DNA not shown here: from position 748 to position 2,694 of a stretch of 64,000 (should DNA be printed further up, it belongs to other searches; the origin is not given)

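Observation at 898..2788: PemK/MazF-like toxin domain fused in frame to the PLP enzyme RfbH, with its own antitoxin-like gene wedged between rfbG and rfbH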

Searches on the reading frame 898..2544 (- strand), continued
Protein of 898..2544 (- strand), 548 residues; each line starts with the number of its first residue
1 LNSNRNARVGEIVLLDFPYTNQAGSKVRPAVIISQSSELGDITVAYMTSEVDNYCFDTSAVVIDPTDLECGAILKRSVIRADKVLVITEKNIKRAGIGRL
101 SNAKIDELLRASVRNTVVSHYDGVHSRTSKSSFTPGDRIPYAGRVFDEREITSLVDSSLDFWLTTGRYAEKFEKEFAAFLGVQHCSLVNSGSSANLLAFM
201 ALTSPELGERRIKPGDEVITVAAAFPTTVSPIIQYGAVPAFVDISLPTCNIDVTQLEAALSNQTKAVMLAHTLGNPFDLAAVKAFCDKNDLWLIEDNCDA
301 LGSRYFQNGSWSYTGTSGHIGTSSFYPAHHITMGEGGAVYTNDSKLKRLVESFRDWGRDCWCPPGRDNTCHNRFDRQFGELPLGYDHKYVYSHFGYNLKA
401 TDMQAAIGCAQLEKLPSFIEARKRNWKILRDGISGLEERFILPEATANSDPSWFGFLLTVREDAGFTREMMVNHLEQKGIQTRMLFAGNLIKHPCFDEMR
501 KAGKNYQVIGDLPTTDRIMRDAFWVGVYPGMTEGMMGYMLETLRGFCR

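Call 12: find_encoding_contigs(protein=P0023, flank=5000, max_places=1)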
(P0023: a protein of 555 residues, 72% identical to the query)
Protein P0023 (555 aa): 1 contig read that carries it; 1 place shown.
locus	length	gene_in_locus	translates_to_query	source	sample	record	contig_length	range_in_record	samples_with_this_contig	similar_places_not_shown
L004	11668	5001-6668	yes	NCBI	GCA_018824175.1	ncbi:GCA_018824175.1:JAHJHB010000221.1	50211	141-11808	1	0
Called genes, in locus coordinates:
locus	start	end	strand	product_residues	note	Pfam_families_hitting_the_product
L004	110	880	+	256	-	PF00483:NTP_transferase, PF12804:NTP_transf_3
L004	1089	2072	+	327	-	PF01073:3Beta_HSD, PF01370:Epimerase, PF02719:Polysacc_synt_2 (faint), PF07993:NAD_binding_4 (faint), PF16363:GDP_Man_Dehyd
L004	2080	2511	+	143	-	PF00190:Cupin_1 (weak), PF07883:Cupin_2 (weak)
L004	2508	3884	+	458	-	PF03721:UDPG_MGDP_dh_N, PF00984:UDPG_MGDP_dh, PF03720:UDPG_MGDP_dh_C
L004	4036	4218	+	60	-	PF08421:Methyltransf_13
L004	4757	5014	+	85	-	-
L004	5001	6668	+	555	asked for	PF02452:PemK_toxin, PF01041:DegT_DnrJ_EryC1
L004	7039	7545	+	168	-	PF13463:HTH_27 (faint), PF12802:MarR_2 (weak)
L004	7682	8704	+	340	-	PF00106:adh_short (weak), PF01073:3Beta_HSD, PF01370:Epimerase, PF02719:Polysacc_synt_2, PF04321:RmlD_sub_bind, PF05368:NmrA (weak), PF13460:NAD_binding_10, PF16363:GDP_Man_Dehyd, +1 more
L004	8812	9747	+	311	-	PF01370:Epimerase, PF02719:Polysacc_synt_2 (faint), PF04321:RmlD_sub_bind, PF16363:GDP_Man_Dehyd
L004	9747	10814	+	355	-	PF03102:NeuB, PF08666:SAF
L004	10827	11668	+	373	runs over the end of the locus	PF13477:Glyco_trans_4_2 (weak), PF13439:Glyco_transf_4 (weak), PF00534:Glycos_transf_1, PF13692:Glyco_trans_1_4, PF13524:Glyco_trans_1_2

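Call 25: find_encoding_contigs(protein=P0056, flank=4000, max_places=1)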
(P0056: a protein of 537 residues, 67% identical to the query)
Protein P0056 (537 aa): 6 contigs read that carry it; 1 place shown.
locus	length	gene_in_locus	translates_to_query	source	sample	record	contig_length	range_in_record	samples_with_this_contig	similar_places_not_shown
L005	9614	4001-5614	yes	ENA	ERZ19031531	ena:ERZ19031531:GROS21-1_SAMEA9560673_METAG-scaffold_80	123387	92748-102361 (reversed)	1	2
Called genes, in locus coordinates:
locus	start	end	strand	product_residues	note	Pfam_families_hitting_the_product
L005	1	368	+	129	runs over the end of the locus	PF13366:PDDEXK_3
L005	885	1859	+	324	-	PF01370:Epimerase, PF04321:RmlD_sub_bind (weak), PF16363:GDP_Man_Dehyd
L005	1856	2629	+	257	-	PF00483:NTP_transferase, PF12804:NTP_transf_3 (weak)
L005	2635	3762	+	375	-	PF04321:RmlD_sub_bind (faint), PF01073:3Beta_HSD, PF01370:Epimerase, PF16363:GDP_Man_Dehyd, PF02719:Polysacc_synt_2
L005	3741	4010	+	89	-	-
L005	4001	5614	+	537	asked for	PF02452:PemK_toxin, PF01041:DegT_DnrJ_EryC1, PF01053:Cys_Met_Meta_PP (faint)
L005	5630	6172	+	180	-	PF00908:dTDP_sugar_isom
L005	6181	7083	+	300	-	PF01073:3Beta_HSD, PF01370:Epimerase, PF02719:Polysacc_synt_2 (weak), PF16363:GDP_Man_Dehyd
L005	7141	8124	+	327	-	PF00535:Glycos_transf_2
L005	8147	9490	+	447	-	PF01943:Polysacc_synt (weak)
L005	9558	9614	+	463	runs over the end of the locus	-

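Call 26: find_encoding_contigs(protein=P0043, flank=4000, max_places=1)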
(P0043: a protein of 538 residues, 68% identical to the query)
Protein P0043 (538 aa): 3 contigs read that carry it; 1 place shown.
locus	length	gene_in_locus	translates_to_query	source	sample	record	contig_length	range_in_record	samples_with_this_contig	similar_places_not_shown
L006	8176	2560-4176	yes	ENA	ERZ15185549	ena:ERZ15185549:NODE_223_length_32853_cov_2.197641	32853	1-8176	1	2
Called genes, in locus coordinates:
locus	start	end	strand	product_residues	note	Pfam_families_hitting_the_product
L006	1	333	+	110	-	?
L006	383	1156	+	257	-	PF00483:NTP_transferase, PF12804:NTP_transf_3 (weak)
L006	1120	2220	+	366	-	PF01073:3Beta_HSD, PF01370:Epimerase, PF02719:Polysacc_synt_2, PF04321:RmlD_sub_bind (weak), PF16363:GDP_Man_Dehyd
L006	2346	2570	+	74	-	-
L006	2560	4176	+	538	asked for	PF01041:DegT_DnrJ_EryC1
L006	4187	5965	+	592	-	PF02776:TPP_enzyme_N, PF00205:TPP_enzyme_M, PF02775:TPP_enzyme_C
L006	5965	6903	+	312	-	PF01370:Epimerase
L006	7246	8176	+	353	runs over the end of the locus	PF00852:Glyco_transf_10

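Call 49: search_protein_families(library=padloc, proteins=[window:898-2544:-], max_evalue=0.1)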
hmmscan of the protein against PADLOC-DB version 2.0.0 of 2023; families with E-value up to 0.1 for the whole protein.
window:898-2544:- (548 aa): 0 families

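Call 50: predict_structure(alignment_id=A4)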
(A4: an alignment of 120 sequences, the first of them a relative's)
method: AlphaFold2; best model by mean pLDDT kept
length: 540 residues; sequences in the alignment: 120
mean_pLDDT: 84.4   pTM: 0.84
mean pLDDT of the five models: 84.4, 82.2, 82.1, 81.3, 80.6
residues with pLDDT >= 90: 291; 70-90: 168; 50-70: 47; < 50: 34
segments of 3 or more residues with pLDDT < 50: 319-326, 349-353, 372-374, 376-387
pLDDT, mean of each block of 10 residues (from residue 1): 86 61 88 90 91 95 92 92 90 96 95 88 78 74 92 75 93 92 86 91 96 85 87 93 93 97 77 96 93 87 93 75 54 94 68 49 57 47 49 83 89 91 94 91 85 94 92 67 83 92 93 87 90 95
secondary structure, 60 per line:
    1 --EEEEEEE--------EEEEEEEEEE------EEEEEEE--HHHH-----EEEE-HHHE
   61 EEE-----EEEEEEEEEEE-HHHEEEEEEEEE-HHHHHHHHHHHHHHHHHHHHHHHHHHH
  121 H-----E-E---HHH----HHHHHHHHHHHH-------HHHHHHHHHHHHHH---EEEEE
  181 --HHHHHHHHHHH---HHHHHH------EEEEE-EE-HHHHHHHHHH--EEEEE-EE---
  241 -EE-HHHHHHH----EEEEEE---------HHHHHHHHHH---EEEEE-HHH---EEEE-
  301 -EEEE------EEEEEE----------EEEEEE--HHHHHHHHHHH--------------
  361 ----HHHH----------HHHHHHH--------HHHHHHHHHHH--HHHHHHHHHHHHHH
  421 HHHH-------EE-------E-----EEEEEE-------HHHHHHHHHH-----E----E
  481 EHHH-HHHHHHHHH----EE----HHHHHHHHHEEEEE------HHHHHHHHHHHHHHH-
elements in order: E3-9 E18-27 E34-40 H43-46 E52-55 E60-63 E69-79 E84-92 H94-121 H140-151 H159-172 E176-180 H183-193 H197-202 E209-213 H218-227 E230-234 H245-251 E256-261 H271-280 E284-288 E296-299 E302-305 E312-317 E328-333 H336-346 H365-368 H379-385 H394-404 H407-424 E447-452 H460-469 H486-494 H505-513 E514-518 H525-539

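Call 54: fold_search(model_id=the predicted structure, library=pdb)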
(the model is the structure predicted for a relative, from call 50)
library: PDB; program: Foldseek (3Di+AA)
matches with E <= 10: 1895; with E <= 0.001: 1298
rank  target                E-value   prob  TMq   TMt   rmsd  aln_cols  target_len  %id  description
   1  3bcx_A                1.6e-44  1.00  0.71  0.90   4.1       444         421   51  E1 Dehydrase (released 2007-11-27)
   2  3bcx_B                3.6e-44  1.00  0.71  0.91   4.0       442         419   51  E1 Dehydrase (released 2007-11-27)
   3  3bb8_A                4.8e-44  1.00  0.70  0.90   4.1       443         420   51  E1 Dehydrase H220K Mutant (released 2008-09-16)
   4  3gr9_F                8.6e-28  1.00  0.63  0.87   4.1       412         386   30  Crystal structure of ColD H188K S187N (released 2009-06-16)
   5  3gr9_A                1.2e-27  1.00  0.63  0.87   4.1       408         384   30  Crystal structure of ColD H188K S187N (released 2009-06-16)
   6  2r0t_A                2.1e-27  1.00  0.63  0.86   4.0       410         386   32  Crystal structure of GDP-4-keto-6-deoxymannose-3-dehydratase with a trapped PLP-glutamate geminal diamine (released 2007-12-18)
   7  3gr9_D                4.3e-27  1.00  0.62  0.86   4.2       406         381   30  Crystal structure of ColD H188K S187N (released 2009-06-16)
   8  3b8x_B                7.0e-27  1.00  0.62  0.85   4.1       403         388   30  Crystal structure of GDP-4-keto-6-deoxymannose-3-dehydratase (ColD) H188N mutant with bound GDP-perosamine (released 2007-11-27)
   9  2gms_B                7.8e-27  1.00  0.63  0.86   4.1       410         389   30  E coli GDP-4-keto-6-deoxy-D-mannose-3-dehydratase with bound hydrated PLP (released 2006-09-05)
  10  3gr9_B                1.1e-26  1.00  0.63  0.87   4.1       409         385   30  Crystal structure of ColD H188K S187N (released 2009-06-16)
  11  3gr9_G                1.4e-26  1.00  0.63  0.86   4.1       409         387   30  Crystal structure of ColD H188K S187N (released 2009-06-16)
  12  3gr9_C                2.5e-26  1.00  0.63  0.87   4.1       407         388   30  Crystal structure of ColD H188K S187N (released 2009-06-16)
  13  2gms_A                2.9e-26  1.00  0.63  0.86   3.9       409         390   30  E coli GDP-4-keto-6-deoxy-D-mannose-3-dehydratase with bound hydrated PLP (released 2006-09-05)
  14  3gr9_E                5.4e-26  1.00  0.63  0.87   4.0       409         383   31  Crystal structure of ColD H188K S187N (released 2009-06-16)
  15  3b8x_A                6.3e-26  1.00  0.63  0.86   4.0       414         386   30  Crystal structure of GDP-4-keto-6-deoxymannose-3-dehydratase (ColD) H188N mutant with bound GDP-perosamine (released 2007-11-27)
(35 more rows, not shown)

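Call 57: search_protein_families(library=pfam, proteins=[L005:3741-4007:+, L006:2346-2567:+, L002:4760-5011:+, L003:4787-5044:+], max_evalue=10)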
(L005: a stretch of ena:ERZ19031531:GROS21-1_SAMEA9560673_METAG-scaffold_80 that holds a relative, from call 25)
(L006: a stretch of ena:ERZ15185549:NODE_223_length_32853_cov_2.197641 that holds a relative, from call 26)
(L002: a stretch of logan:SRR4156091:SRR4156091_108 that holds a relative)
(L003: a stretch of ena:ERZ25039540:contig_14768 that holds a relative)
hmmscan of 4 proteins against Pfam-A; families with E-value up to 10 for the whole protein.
L005:3741-4007:+ (89 aa): 0 families

L006:2346-2567:+ (74 aa): 0 families

L002:4760-5011:+ (84 aa): 0 families

L003:4787-5044:+ (86 aa): 0 families

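Call 58: find_encoding_contigs(protein=P0102, flank=3000, max_places=1)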
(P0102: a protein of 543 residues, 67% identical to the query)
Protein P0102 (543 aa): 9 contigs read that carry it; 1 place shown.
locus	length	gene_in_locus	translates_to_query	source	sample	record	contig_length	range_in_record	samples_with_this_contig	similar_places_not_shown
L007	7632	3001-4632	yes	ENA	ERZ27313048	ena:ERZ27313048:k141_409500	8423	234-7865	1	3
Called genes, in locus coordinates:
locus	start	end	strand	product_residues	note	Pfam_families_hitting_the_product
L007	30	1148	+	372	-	PF01073:3Beta_HSD, PF01370:Epimerase, PF02719:Polysacc_synt_2, PF05368:NmrA, PF07993:NAD_binding_4, PF13460:NAD_binding_10, PF16363:GDP_Man_Dehyd, PF01370:Epimerase, +2 more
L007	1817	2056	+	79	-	-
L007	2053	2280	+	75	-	-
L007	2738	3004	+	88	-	-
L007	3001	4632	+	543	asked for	PF01041:DegT_DnrJ_EryC1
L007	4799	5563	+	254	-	PF01370:Epimerase, PF16363:GDP_Man_Dehyd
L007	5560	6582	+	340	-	PF01073:3Beta_HSD, PF01370:Epimerase, PF02719:Polysacc_synt_2 (weak), PF04321:RmlD_sub_bind, PF07993:NAD_binding_4, PF08659:KR, PF16363:GDP_Man_Dehyd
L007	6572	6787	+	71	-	-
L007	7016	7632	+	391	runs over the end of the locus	?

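Call 59: find_encoding_contigs(protein=P0090, flank=3000, max_places=1)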
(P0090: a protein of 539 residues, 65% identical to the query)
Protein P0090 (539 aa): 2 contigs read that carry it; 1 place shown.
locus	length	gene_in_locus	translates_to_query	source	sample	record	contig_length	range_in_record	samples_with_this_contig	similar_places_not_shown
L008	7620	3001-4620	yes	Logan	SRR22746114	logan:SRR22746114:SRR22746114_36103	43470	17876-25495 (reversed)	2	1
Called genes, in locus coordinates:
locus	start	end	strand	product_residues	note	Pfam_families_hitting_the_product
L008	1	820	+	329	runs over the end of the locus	PF02706:Wzz, PF13807:GNVR (weak)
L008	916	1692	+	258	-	PF00483:NTP_transferase, PF12804:NTP_transf_3 (weak)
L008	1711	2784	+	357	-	PF01370:Epimerase, PF02719:Polysacc_synt_2, PF04321:RmlD_sub_bind (weak), PF01073:3Beta_HSD, PF07993:NAD_binding_4 (faint), PF16363:GDP_Man_Dehyd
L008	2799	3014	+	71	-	-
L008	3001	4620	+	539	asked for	PF01041:DegT_DnrJ_EryC1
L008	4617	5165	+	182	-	PF00908:dTDP_sugar_isom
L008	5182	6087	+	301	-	PF01073:3Beta_HSD, PF01370:Epimerase, PF02719:Polysacc_synt_2 (faint), PF16363:GDP_Man_Dehyd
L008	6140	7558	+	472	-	-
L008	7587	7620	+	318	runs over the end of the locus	PF00535:Glycos_transf_2, PF10111:Glyco_tranf_2_2 (weak), PF13641:Glyco_tranf_2_3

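Call 60: find_encoding_contigs(protein=P0055, flank=3000, max_places=1)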
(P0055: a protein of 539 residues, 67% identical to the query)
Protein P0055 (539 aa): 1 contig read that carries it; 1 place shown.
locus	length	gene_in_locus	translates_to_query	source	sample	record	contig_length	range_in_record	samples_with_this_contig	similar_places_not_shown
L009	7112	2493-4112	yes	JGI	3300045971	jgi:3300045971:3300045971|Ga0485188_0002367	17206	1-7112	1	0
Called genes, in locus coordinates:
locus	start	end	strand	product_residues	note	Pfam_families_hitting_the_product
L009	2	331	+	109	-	?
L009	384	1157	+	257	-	PF00483:NTP_transferase, PF12804:NTP_transf_3 (weak)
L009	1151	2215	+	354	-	PF01370:Epimerase, PF02719:Polysacc_synt_2, PF04321:RmlD_sub_bind (weak), PF16363:GDP_Man_Dehyd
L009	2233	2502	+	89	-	-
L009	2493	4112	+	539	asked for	PF02452:PemK_toxin, PF01041:DegT_DnrJ_EryC1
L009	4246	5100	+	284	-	PF12784:PDDEXK_2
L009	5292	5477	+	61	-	-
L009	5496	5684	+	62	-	PF07927:HicA_toxin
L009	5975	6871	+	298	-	PF12784:PDDEXK_2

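Call 61: find_encoding_contigs(protein=P0104, flank=3000, max_places=1)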
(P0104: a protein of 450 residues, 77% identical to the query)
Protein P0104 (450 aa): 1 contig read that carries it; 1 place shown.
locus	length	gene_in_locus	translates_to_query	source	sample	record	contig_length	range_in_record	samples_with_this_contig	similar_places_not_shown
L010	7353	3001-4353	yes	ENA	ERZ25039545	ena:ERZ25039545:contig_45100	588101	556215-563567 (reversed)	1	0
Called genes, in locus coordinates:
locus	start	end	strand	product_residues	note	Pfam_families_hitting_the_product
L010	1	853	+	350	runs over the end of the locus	PF01075:Glyco_transf_9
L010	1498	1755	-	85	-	-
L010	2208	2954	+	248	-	PF01370:Epimerase, PF16363:GDP_Man_Dehyd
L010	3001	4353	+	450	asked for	PF01041:DegT_DnrJ_EryC1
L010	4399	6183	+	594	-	PF02776:TPP_enzyme_N, PF00205:TPP_enzyme_M, PF02775:TPP_enzyme_C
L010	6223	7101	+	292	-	PF01118:Semialdhyde_dh (faint), PF09290:AcetDehyd-dimer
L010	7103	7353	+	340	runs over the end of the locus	PF00682:HMGL-like, PF07836:DmpG_comm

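Call 64: find_encoding_contigs(protein=P0041, flank=4000, max_places=2)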
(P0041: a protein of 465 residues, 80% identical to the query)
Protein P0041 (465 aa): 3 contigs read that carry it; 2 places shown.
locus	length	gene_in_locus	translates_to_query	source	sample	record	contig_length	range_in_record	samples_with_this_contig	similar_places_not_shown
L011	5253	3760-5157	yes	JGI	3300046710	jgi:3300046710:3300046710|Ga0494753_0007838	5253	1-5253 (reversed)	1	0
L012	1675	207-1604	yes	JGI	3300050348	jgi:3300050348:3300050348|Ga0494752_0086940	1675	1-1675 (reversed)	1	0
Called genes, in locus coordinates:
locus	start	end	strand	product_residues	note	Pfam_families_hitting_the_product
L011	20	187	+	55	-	-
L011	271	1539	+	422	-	PF00665:rve, PF22483:Mu-transpos_C_2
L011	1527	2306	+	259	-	PF01695:IstB_IS21, PF20720:nSTAND3 (weak)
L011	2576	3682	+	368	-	PF01073:3Beta_HSD (weak), PF01370:Epimerase, PF02719:Polysacc_synt_2, PF04321:RmlD_sub_bind (weak), PF16363:GDP_Man_Dehyd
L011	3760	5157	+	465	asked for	PF01041:DegT_DnrJ_EryC1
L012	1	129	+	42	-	?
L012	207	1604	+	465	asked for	PF01041:DegT_DnrJ_EryC1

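Call 65: find_encoding_contigs(protein=P0002, flank=4000, max_places=2)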
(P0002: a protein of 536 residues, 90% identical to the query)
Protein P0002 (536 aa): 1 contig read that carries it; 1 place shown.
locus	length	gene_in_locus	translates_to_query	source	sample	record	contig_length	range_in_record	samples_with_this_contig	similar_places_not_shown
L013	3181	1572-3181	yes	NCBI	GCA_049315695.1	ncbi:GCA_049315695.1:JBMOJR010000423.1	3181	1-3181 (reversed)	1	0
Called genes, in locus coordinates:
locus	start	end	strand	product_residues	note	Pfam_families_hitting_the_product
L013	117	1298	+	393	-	PF01370:Epimerase, PF02719:Polysacc_synt_2, PF04321:RmlD_sub_bind (weak), PF07993:NAD_binding_4 (faint), PF16363:GDP_Man_Dehyd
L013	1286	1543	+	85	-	-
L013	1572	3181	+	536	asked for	PF02452:PemK_toxin, PF01041:DegT_DnrJ_EryC1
